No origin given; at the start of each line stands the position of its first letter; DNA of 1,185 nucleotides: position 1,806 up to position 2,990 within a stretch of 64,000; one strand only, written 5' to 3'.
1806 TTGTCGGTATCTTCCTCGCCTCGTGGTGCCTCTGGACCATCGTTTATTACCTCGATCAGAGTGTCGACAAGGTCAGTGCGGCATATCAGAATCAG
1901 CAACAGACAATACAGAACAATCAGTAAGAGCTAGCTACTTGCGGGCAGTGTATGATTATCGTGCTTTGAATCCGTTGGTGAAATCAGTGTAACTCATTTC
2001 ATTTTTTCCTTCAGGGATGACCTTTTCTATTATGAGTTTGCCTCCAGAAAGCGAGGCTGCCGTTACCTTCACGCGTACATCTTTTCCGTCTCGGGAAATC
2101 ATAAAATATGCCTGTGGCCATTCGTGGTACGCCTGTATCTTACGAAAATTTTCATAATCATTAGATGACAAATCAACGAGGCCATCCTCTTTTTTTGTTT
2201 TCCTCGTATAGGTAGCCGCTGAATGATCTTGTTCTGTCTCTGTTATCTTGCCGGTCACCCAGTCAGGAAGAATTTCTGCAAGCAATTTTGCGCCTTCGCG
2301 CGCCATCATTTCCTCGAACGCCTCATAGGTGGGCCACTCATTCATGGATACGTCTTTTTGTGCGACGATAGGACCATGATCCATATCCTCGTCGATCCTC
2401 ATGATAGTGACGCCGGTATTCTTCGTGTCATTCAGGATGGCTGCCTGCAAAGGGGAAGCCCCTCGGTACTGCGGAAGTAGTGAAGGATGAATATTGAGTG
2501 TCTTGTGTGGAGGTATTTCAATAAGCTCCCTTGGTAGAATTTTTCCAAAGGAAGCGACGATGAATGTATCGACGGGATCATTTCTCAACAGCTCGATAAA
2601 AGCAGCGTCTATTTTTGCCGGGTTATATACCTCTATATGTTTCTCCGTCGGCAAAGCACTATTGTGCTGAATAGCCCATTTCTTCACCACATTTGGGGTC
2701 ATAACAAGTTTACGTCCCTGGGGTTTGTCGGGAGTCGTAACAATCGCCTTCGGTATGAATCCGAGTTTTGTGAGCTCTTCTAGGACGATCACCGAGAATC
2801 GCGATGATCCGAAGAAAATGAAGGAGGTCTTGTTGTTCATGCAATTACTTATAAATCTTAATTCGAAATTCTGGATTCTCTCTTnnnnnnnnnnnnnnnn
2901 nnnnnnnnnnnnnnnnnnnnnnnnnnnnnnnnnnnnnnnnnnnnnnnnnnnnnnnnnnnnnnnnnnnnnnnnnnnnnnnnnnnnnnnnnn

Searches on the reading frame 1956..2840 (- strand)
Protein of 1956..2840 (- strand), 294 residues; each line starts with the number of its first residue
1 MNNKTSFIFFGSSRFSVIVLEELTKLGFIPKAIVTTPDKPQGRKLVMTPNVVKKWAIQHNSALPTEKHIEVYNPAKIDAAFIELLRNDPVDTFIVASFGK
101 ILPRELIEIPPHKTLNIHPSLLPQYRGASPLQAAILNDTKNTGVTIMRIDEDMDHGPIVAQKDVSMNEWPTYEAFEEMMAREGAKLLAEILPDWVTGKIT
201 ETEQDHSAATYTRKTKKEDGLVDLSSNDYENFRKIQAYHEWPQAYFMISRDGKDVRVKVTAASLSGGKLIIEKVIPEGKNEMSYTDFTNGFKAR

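Call 93: find_encoding_contigs(protein=window:1956-2840:-, flank=10000, max_places=1)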
Protein window:1956-2840:- (294 aa): 1 contig read that carries it; 1 place shown.
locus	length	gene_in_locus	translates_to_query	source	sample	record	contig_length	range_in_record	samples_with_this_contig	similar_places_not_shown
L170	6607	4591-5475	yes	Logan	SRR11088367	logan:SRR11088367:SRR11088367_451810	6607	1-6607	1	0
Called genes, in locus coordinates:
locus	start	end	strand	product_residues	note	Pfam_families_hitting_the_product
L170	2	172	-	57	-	?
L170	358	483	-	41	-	-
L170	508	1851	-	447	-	PF00275:EPSP_synthase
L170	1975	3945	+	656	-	PF17764:PriA_3primeBD (weak)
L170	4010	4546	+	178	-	PF01327:Pep_deformylase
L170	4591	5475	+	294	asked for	PF00551:Formyl_trans_N, PF02911:Formyl_trans_C (faint)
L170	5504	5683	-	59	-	-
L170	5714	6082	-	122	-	PF02482:Ribosomal_S30AE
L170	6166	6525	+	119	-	-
